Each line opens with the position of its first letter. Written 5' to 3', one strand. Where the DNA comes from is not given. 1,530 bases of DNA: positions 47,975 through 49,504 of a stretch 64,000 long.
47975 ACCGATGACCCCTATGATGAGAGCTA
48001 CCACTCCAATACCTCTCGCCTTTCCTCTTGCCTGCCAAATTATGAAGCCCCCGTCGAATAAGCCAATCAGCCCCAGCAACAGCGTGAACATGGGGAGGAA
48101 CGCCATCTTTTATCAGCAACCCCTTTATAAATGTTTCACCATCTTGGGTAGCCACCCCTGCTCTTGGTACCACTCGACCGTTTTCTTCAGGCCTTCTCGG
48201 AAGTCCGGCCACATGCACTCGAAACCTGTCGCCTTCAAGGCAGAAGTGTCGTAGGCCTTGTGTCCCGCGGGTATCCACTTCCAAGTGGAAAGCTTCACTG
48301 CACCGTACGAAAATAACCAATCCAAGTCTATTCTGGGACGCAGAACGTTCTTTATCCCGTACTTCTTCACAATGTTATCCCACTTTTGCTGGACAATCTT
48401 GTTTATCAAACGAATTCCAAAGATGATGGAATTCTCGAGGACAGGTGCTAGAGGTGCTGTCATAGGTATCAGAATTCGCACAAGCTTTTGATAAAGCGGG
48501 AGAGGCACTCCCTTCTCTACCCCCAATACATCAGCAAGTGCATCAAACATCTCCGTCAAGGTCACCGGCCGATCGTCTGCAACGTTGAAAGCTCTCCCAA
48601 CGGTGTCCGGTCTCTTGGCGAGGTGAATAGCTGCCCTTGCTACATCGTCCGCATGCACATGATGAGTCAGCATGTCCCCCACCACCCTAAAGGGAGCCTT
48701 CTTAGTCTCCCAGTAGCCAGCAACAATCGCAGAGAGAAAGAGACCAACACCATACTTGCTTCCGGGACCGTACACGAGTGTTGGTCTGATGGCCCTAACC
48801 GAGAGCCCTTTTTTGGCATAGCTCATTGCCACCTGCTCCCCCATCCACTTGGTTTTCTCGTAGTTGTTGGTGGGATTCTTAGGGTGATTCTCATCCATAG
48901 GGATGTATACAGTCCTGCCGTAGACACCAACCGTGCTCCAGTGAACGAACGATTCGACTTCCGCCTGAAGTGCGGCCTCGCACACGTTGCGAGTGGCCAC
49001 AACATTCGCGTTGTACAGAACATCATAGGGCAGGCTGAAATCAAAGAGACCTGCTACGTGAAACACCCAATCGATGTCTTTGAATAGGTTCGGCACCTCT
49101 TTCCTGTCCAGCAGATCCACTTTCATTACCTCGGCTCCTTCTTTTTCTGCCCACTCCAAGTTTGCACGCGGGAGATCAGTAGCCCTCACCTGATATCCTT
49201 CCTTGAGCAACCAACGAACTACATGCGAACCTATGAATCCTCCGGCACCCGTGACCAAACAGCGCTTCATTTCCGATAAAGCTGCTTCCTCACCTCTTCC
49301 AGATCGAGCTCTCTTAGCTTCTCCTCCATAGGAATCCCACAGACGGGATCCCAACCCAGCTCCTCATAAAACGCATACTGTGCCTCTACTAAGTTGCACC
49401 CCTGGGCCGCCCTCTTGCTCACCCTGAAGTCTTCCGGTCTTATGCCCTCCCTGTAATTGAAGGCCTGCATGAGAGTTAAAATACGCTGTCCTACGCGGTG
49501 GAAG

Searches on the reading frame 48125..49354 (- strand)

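Call 70: search_protein_families(library=pfam, proteins=[window:48125-49354:-], max_evalue=0.00001)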
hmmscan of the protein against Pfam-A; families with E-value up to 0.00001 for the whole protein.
window:48125-49354:- (409 aa): 8 families
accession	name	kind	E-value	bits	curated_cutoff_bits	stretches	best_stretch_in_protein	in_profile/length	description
PF01370.27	Epimerase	-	1.8e-39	136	20.9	1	33-259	2-240/240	NAD dependent epimerase/dehydratase family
PF01073.25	3Beta_HSD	-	1.2e-28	100.4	22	1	33-283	1-274/280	3-beta hydroxysteroid dehydrogenase/isomerase family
PF07993.18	NAD_binding_4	-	5.8e-24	85.1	20.1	1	82-203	77-215/258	Male sterility protein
PF16363.11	GDP_Man_Dehyd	-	1.8e-22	80.7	27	1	33-272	1-261/332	GDP-mannose 4,6 dehydratase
PF04321.23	RmlD_sub_bind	-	1.2e-17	64.4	27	1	31-278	2-232/287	RmlD substrate binding domain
PF13460.12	NAD_binding_10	-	2.1e-12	47.7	27.2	1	36-147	1-104/184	NAD(P)H-binding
PF05368.20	NmrA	-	1.3e-11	45.1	27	1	30-143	3-108/298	NmrA-like family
PF02719.21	Polysacc_synt_2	-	3.6e-08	33.4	20.2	1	33-141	2-128/293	Polysaccharide biosynthesis protein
